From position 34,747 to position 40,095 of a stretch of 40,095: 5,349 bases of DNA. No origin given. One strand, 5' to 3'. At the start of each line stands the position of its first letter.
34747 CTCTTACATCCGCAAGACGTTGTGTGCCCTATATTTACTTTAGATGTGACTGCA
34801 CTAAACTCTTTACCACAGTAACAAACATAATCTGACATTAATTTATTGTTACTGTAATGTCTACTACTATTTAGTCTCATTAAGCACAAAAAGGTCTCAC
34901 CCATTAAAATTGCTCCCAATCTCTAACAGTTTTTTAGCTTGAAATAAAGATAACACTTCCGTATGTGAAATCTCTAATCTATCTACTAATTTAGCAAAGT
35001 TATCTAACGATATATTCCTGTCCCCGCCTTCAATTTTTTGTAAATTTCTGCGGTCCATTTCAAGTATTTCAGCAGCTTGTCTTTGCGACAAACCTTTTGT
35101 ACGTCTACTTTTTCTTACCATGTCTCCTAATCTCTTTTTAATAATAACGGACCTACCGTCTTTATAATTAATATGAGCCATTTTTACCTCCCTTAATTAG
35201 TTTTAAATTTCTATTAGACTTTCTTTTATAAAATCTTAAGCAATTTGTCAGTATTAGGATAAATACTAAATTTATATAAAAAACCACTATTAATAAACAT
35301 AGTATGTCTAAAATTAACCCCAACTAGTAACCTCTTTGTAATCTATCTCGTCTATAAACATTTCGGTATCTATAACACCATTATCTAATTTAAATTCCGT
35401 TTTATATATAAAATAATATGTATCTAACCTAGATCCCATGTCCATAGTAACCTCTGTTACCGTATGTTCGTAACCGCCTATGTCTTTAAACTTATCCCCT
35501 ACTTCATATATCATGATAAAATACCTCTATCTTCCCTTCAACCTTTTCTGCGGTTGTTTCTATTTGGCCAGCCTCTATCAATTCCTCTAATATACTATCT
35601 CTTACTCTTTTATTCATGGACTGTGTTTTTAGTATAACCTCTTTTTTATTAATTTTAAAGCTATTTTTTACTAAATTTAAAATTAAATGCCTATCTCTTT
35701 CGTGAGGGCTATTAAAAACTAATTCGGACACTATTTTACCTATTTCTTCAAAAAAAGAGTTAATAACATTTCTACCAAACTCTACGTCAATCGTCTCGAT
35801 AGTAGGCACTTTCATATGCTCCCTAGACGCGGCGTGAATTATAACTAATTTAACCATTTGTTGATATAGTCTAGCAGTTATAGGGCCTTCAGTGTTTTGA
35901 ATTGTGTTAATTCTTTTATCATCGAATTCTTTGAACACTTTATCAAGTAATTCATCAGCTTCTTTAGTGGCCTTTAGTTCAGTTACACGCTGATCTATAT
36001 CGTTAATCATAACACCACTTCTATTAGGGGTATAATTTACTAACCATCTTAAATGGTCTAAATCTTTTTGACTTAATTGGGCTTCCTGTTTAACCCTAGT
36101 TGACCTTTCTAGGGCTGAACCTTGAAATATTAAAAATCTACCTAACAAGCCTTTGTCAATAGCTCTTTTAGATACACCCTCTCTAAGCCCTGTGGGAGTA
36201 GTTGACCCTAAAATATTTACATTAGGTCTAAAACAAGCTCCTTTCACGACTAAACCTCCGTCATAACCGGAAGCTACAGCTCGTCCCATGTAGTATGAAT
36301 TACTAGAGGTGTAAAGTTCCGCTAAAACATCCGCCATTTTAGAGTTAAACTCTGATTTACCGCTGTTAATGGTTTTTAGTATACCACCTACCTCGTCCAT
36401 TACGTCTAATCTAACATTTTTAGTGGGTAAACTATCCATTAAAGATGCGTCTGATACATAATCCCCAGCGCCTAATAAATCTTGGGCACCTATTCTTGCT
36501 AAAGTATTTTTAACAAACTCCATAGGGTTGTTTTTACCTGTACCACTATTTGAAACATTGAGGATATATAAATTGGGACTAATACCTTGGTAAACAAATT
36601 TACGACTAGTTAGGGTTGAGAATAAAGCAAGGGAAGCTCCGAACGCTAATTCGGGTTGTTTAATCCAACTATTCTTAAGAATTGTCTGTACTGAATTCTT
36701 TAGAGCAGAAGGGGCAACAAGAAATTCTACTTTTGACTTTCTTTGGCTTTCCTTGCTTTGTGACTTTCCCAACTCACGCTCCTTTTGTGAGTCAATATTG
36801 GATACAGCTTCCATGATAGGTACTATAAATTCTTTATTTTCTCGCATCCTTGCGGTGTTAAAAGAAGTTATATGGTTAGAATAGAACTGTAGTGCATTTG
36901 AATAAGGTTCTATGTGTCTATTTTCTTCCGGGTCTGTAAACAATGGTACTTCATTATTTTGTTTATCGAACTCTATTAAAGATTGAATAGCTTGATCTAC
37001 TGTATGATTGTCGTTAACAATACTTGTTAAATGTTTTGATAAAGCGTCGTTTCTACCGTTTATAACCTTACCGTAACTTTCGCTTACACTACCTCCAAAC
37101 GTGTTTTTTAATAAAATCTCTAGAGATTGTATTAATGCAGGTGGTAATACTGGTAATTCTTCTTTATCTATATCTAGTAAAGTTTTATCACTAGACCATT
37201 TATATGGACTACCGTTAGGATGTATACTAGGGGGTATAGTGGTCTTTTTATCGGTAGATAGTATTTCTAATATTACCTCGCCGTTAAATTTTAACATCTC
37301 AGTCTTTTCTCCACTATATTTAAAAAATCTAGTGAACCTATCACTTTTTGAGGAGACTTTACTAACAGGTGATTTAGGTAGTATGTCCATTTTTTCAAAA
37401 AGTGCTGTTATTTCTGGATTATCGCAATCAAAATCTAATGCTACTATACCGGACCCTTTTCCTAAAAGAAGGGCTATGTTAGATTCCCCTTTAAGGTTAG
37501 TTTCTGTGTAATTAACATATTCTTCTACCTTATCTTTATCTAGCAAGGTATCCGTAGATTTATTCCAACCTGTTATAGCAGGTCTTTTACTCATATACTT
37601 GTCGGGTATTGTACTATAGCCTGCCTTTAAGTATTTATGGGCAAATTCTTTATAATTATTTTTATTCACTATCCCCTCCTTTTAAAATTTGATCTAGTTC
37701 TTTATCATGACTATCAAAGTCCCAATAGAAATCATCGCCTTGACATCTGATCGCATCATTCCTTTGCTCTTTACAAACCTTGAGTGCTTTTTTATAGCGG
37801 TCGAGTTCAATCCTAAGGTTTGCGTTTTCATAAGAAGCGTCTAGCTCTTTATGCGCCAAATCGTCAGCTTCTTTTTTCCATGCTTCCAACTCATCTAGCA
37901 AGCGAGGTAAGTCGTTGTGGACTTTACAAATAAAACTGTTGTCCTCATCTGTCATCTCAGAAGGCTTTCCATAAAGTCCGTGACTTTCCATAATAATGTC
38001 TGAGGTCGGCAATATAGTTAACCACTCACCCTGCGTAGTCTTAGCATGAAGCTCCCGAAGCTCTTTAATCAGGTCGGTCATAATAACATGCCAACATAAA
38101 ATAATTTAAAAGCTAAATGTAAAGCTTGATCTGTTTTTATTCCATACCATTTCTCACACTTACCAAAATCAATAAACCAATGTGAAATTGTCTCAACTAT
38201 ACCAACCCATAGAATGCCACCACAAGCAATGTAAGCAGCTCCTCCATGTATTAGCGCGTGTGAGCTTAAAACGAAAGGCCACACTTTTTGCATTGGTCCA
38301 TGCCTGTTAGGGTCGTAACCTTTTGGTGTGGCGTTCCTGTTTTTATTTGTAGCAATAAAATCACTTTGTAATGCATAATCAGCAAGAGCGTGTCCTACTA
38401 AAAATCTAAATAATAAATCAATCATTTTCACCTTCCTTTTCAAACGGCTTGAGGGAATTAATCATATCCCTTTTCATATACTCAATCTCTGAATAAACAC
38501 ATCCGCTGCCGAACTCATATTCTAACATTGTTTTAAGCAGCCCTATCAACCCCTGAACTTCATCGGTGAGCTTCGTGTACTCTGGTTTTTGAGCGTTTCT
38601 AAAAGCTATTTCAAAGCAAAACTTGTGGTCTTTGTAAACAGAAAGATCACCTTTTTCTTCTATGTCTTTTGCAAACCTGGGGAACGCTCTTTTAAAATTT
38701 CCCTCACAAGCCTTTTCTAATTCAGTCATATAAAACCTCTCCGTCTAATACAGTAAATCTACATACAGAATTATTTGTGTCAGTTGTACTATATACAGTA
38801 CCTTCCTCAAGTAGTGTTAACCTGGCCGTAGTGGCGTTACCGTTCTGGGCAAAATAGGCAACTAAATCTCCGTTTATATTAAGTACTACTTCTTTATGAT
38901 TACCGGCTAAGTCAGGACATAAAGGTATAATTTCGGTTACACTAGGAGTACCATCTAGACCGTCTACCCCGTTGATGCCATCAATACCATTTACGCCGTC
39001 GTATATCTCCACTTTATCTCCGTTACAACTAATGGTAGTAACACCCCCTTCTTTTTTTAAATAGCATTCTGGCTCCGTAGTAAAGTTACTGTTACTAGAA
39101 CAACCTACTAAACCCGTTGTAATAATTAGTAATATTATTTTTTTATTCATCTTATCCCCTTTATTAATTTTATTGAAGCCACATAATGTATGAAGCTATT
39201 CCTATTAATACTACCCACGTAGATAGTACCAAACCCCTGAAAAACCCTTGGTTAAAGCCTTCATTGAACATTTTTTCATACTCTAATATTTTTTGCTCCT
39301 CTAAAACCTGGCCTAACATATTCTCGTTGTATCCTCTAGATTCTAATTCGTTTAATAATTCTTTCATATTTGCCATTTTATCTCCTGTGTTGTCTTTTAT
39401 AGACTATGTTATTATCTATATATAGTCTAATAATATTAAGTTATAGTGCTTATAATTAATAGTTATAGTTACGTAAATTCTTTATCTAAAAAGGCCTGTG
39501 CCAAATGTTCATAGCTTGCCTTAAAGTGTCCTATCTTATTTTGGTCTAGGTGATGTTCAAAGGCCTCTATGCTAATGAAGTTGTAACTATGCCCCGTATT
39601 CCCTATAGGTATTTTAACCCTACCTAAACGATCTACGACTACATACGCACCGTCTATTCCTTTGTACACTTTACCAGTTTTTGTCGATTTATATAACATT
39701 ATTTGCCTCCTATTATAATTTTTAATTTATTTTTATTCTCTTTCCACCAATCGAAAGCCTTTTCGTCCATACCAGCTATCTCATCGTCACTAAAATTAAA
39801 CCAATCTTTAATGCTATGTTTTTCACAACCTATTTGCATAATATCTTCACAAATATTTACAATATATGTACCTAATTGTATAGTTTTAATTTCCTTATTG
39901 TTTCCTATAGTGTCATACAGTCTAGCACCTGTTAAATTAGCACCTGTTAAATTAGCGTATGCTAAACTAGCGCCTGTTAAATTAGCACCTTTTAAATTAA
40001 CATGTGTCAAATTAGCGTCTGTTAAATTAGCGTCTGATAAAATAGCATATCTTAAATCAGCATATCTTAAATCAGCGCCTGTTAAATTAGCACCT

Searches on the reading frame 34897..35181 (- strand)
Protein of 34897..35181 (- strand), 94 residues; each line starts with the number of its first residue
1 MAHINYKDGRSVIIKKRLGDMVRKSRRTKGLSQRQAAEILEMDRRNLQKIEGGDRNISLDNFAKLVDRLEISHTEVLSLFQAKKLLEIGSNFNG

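Call 26: search_protein_families(library=pfam, proteins=[window:34897-35181:-], max_evalue=0.05)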
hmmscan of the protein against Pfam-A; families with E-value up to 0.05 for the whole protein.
window:34897-35181:- (94 aa): 7 families
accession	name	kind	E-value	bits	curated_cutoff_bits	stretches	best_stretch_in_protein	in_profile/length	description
PF01381.28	HTH_3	-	1.9e-09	37.8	23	1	23-75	2-54/55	Helix-turn-helix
PF13560.12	HTH_31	-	1e-08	35.7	27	1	17-76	1-61/64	Helix-turn-helix domain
PF12844.13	HTH_19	-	4e-08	33.5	30.2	1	19-78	1-60/64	Helix-turn-helix domain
PF13744.12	HTH_37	-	4.9e-05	23.5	27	1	11-69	12-71/80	Helix-turn-helix domain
PF13413.12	HTH_25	-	0.001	19.3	24.6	1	23-54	3-34/62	Helix-turn-helix domain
PF03683.19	UPF0175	-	0.0088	16.2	27.9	0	28-49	31-52/75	Uncharacterised protein family (UPF0175)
PF20432.4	Xre-like-HTH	-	0.021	15.5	25.8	0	30-61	23-54/63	Antitoxin Xre-like helix-turn-helix domain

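Call 66: search_protein_families(library=phrogs, proteins=[window:34897-35181:-], max_evalue=0.001)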
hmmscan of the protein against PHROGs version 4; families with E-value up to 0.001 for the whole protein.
window:34897-35181:- (94 aa): 13 families
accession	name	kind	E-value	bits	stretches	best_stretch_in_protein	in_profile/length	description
phrog_955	-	DNA, RNA and nucleotide metabolism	1.8e-08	35.2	1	16-74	23-84/142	HTH DNA binding protein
phrog_1373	-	transcription regulation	5.6e-07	30.7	1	18-71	64-117/166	transcriptional regulator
phrog_3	-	transcription regulation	5.9e-07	30.6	1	15-80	86-146/430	transcriptional repressor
phrog_8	-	transcription regulation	1.2e-06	29.2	1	15-77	163-216/346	transcriptional regulator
phrog_5823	-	transcription regulation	2e-06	28.2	1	16-77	5-67/404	transcriptional regulator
phrog_9908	-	DNA, RNA and nucleotide metabolism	5.4e-06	26.8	1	13-72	9-68/282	DNA binding protein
phrog_2339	-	DNA, RNA and nucleotide metabolism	1.5e-05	25.9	1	14-72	22-81/98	HTH DNA binding protein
phrog_4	-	transcription regulation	1.9e-05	24.8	1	14-73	133-188/400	transcriptional repressor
phrog_2328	-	transcription regulation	5.3e-05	24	1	15-63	13-61/128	transcriptional repressor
phrog_38027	-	transcription regulation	8.2e-05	23.7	1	20-83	71-134/143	transcriptional repressor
phrog_6499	-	transcription regulation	8.3e-05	23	1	16-63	5-58/157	transcriptional regulator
phrog_2439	-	transcription regulation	0.00016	21.7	1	19-72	9-62/367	transcriptional regulator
phrog_147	-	transcription regulation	0.00057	21.2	1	19-66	6-54/100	transcriptional regulator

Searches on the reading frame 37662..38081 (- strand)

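Call 26: search_protein_families(library=pfam, proteins=[window:37662-38081:-], max_evalue=0.05)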
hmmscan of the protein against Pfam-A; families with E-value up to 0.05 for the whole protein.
window:37662-38081:- (139 aa): 2 families
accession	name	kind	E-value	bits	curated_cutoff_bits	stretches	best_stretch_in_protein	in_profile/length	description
PF13935.11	Ead_Ea22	-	0.0022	19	27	1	8-106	8-112/139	Ead/Ea22-like protein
PF09731.14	Mitofilin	-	0.022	14.1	27.4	1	43-100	279-334/614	Mitochondrial inner membrane protein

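Call 66: search_protein_families(library=phrogs, proteins=[window:37662-38081:-], max_evalue=0.001)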
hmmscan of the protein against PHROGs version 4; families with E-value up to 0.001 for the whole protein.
window:37662-38081:- (139 aa): 1 family
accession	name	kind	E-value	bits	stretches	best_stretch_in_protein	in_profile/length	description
phrog_1667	-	unknown function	1.2e-06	30.1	1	6-112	7-124/133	-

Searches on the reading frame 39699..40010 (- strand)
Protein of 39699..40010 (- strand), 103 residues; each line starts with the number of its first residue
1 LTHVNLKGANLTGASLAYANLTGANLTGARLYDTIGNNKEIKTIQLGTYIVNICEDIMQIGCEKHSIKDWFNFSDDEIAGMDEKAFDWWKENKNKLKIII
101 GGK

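Call 26: search_protein_families(library=pfam, proteins=[window:39699-40010:-], max_evalue=0.05)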
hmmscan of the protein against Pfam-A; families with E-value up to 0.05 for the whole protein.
window:39699-40010:- (103 aa): 1 family
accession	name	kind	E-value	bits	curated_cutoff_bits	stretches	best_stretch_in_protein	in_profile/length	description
PF00805.28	Pentapeptide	-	2.6e-10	40.1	20.2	1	2-31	9-38/40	Pentapeptide repeats (8 copies)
